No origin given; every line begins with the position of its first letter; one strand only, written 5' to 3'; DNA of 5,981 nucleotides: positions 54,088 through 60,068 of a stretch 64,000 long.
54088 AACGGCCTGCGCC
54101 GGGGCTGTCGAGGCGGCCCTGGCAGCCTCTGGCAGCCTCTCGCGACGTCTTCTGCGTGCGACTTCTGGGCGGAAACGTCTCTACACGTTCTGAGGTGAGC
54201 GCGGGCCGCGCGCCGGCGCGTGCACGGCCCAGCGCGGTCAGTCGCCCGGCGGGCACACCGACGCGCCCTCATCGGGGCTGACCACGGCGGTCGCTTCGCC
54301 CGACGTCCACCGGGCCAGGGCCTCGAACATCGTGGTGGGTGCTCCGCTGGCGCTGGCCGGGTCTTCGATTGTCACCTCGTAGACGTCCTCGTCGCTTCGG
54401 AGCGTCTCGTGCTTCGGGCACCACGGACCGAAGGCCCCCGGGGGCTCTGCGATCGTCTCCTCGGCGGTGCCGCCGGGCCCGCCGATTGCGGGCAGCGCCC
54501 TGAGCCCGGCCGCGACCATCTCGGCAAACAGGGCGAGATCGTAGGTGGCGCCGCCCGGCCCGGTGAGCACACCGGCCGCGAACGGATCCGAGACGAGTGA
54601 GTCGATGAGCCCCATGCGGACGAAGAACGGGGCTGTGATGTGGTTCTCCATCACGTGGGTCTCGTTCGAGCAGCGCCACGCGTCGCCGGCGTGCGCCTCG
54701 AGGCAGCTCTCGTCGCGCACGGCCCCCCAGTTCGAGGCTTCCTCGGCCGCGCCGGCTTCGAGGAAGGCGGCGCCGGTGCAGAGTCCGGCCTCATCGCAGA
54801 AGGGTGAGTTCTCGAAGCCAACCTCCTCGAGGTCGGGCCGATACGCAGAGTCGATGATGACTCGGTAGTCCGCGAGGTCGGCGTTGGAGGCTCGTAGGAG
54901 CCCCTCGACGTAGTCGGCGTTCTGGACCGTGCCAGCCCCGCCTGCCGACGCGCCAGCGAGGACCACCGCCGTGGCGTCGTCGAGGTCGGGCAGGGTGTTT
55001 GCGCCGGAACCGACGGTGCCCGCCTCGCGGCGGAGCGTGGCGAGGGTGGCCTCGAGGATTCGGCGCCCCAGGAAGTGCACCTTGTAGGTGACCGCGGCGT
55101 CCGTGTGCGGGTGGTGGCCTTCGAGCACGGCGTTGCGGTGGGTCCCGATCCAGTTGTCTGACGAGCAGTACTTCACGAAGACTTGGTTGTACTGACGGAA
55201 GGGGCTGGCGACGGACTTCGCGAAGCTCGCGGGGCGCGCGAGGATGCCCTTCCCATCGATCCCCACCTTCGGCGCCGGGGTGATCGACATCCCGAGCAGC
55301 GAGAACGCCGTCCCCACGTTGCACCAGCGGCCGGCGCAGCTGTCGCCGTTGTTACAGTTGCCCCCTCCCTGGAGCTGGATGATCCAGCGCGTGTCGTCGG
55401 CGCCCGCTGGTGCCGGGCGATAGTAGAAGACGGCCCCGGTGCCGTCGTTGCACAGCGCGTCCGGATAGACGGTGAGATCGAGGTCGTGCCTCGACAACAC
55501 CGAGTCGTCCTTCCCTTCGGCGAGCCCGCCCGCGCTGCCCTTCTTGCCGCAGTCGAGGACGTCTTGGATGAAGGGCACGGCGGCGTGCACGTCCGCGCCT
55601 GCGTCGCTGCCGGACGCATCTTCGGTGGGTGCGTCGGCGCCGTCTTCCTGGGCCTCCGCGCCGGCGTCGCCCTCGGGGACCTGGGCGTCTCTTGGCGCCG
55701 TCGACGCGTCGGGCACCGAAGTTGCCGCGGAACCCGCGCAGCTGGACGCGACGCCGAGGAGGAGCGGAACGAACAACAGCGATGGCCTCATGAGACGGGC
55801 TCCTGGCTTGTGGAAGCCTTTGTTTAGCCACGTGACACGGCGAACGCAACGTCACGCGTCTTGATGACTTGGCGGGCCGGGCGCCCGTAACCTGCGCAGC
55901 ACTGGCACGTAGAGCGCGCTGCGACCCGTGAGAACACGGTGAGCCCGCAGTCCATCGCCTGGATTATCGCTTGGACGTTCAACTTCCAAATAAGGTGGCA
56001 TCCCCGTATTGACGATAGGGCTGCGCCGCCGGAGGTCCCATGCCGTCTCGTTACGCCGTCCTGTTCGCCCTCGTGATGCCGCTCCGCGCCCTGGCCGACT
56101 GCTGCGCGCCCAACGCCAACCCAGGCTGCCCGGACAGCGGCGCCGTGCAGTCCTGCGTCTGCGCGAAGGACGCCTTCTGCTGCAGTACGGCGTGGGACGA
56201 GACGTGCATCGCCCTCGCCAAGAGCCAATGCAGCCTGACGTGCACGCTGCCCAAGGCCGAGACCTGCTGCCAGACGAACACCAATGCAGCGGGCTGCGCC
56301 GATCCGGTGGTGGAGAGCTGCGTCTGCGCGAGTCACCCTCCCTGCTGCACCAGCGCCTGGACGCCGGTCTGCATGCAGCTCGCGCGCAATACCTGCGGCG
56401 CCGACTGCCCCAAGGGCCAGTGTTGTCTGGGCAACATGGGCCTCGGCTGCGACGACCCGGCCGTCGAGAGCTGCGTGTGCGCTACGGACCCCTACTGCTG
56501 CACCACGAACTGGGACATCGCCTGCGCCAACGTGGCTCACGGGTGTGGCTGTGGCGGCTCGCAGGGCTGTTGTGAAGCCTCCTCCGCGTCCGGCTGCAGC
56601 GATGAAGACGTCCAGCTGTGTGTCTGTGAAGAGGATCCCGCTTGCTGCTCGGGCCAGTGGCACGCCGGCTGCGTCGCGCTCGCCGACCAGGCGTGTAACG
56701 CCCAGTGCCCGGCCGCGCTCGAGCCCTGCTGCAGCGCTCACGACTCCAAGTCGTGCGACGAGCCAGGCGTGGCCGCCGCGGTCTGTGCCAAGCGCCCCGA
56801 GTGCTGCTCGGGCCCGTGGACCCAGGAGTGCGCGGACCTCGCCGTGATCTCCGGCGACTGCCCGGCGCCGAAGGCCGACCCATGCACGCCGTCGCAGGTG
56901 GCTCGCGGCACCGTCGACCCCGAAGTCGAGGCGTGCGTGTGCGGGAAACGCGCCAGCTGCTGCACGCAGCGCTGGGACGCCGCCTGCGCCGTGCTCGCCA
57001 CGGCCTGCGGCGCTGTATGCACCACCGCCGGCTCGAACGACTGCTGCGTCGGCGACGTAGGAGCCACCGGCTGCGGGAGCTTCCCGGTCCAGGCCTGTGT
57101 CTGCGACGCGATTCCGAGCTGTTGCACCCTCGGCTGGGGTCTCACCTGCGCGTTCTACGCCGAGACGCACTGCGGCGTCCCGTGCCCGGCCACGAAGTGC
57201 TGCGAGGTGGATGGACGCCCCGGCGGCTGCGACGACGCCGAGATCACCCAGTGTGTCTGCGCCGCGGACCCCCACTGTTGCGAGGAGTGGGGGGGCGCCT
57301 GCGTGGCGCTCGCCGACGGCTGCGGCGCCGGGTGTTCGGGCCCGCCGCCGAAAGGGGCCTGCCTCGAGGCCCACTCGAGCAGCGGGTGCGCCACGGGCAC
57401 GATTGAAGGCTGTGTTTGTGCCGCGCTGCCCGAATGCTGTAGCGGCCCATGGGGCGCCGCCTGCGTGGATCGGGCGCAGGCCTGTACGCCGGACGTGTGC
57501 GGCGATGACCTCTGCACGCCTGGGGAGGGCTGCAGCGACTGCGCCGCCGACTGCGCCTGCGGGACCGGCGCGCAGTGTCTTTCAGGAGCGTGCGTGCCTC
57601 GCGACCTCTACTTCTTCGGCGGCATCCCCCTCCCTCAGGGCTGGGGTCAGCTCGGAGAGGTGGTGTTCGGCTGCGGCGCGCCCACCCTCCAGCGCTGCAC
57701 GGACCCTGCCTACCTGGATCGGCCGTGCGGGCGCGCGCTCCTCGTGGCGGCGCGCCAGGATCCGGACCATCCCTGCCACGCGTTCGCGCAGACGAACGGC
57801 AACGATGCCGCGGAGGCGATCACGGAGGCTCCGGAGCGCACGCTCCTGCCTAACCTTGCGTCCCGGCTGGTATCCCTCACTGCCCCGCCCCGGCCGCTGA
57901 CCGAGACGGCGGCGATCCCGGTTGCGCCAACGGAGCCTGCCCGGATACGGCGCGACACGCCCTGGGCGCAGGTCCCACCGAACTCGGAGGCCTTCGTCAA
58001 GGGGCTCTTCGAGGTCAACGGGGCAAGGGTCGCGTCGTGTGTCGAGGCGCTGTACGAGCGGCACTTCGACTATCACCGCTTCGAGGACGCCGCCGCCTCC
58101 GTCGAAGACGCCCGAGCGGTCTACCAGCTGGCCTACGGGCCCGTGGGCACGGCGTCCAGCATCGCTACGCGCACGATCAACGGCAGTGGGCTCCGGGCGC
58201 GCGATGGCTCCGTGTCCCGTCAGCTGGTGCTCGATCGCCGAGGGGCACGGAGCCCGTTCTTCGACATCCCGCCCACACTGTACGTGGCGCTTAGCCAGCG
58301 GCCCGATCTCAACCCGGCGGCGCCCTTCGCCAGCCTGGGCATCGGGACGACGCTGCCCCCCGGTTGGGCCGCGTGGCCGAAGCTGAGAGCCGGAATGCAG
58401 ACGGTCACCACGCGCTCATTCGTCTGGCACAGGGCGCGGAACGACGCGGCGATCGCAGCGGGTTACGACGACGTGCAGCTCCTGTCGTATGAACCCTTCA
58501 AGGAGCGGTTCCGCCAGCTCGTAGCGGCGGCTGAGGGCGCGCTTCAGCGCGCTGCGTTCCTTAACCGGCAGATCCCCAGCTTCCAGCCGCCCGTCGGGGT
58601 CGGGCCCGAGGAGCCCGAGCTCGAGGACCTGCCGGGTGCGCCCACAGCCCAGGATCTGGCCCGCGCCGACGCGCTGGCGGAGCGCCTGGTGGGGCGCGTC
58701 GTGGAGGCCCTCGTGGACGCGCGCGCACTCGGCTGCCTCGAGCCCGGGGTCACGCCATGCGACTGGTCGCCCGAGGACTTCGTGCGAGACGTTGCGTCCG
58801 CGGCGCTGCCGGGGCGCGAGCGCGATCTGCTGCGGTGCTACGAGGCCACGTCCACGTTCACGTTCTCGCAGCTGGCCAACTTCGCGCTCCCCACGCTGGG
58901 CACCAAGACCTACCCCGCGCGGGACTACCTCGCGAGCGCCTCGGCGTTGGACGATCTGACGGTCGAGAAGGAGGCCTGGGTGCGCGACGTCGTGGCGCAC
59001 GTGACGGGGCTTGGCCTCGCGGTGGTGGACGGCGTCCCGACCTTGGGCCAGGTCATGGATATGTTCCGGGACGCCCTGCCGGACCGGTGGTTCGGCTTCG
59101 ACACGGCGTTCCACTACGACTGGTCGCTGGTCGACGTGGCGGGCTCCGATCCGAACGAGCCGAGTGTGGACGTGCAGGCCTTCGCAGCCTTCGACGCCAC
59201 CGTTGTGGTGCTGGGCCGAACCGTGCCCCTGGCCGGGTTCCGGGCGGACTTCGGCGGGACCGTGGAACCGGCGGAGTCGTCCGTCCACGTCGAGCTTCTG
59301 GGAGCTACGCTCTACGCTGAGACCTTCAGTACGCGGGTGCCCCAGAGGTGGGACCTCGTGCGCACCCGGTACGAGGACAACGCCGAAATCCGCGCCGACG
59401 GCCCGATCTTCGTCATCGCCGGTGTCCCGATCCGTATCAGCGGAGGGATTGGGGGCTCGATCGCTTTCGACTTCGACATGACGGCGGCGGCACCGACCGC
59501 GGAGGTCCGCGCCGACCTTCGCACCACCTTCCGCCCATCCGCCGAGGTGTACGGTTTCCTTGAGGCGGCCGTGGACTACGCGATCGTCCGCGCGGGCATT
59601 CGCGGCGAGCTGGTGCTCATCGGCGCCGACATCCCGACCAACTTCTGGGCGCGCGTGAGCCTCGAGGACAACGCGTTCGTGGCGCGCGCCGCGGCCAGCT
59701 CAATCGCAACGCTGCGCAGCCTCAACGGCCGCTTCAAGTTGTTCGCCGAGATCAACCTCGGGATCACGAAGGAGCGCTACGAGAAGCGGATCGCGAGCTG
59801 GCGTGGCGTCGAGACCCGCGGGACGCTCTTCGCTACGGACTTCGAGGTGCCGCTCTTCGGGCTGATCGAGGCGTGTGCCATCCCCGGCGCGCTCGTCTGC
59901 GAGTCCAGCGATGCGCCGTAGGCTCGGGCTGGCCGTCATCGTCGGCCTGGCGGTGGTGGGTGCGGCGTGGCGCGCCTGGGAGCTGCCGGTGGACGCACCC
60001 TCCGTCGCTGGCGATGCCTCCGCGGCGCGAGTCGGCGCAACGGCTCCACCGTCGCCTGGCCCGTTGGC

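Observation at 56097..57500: Nine tandem copies of a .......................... module (ten Cys, one invariant Trp)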

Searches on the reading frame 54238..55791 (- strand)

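Call 3: search_protein_families(library=pfam, proteins=[window:54238-55791:-], max_evalue=1)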
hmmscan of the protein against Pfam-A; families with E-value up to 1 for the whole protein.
window:54238-55791:- (517 aa): 1 family
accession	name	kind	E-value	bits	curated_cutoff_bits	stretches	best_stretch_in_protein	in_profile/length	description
PF03283.19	PAE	-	5.9e-24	85.3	26.6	1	111-397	21-252/355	Pectinacetylesterase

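Call 4: search_protein_families(library=ncbifam, proteins=[window:54238-55791:-], max_evalue=1)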
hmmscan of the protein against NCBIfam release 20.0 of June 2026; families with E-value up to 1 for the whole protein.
window:54238-55791:- (517 aa): 0 families

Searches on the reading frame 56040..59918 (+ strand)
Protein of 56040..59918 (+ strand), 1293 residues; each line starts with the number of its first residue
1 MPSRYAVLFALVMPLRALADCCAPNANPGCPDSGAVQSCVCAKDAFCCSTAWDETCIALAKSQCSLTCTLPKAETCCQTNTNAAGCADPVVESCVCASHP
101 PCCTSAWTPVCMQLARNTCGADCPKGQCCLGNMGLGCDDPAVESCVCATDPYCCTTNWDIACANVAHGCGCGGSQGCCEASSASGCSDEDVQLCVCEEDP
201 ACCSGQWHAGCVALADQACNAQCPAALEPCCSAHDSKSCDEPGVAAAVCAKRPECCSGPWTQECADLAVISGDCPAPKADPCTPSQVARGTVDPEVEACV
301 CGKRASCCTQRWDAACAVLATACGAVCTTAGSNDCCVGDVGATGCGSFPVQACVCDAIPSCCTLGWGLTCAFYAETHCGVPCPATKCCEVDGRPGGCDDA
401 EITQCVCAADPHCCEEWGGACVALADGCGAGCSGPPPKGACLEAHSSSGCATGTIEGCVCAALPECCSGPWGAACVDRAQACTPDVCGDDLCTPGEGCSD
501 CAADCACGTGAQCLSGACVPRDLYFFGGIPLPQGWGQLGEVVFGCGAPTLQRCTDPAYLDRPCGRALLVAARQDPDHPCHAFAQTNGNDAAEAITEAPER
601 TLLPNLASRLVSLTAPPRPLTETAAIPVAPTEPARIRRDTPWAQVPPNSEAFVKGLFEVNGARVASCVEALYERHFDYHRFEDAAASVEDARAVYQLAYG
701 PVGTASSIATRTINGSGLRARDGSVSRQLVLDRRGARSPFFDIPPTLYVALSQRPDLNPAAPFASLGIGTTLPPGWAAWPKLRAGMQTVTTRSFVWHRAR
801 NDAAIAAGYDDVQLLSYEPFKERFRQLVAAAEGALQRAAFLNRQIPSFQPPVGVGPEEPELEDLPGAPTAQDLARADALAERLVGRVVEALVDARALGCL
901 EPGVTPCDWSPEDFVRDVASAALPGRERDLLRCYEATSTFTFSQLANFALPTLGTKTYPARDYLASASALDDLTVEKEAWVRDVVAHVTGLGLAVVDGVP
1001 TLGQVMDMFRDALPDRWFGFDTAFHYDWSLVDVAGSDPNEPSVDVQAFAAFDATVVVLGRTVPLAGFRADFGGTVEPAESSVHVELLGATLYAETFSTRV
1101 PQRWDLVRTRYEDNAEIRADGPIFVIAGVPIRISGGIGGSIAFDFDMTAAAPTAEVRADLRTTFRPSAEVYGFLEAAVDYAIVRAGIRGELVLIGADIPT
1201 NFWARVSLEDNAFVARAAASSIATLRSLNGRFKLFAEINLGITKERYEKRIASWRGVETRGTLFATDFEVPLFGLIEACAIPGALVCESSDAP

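Call 3: search_protein_families(library=pfam, proteins=[window:56040-59918:+], max_evalue=1)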
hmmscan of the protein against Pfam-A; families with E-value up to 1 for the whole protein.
window:56040-59918:+ (1293 aa): 0 families

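Call 4: search_protein_families(library=ncbifam, proteins=[window:56040-59918:+], max_evalue=1)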
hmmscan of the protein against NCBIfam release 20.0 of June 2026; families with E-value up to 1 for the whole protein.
window:56040-59918:+ (1293 aa): 0 families

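Call 16: find_encoding_contigs(protein=window:56040-59918:+, flank=3000, max_places=4)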
Protein window:56040-59918:+ (1293 aa): 3 contigs read that carry it; 2 places shown.
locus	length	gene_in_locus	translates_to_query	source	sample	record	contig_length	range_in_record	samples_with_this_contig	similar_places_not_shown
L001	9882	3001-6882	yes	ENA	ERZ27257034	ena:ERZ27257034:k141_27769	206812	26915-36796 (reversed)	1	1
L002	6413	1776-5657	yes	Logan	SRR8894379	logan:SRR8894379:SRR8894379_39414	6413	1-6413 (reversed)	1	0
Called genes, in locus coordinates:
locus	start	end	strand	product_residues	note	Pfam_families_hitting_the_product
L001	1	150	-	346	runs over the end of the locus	PF00142:Fer4_NifH (weak), PF01656:CbiA, PF02374:ArsA_ATPase (weak), PF09140:MipZ (weak), PF10609:ParA (faint), PF13614:AAA_31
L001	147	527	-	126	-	PF13749:HATPase_c_4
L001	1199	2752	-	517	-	PF03283:PAE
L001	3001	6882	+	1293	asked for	PF26780:DUF8252 (faint)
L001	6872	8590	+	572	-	-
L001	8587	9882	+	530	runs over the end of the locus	-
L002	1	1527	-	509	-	?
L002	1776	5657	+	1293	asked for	PF26780:DUF8252 (faint)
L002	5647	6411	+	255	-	?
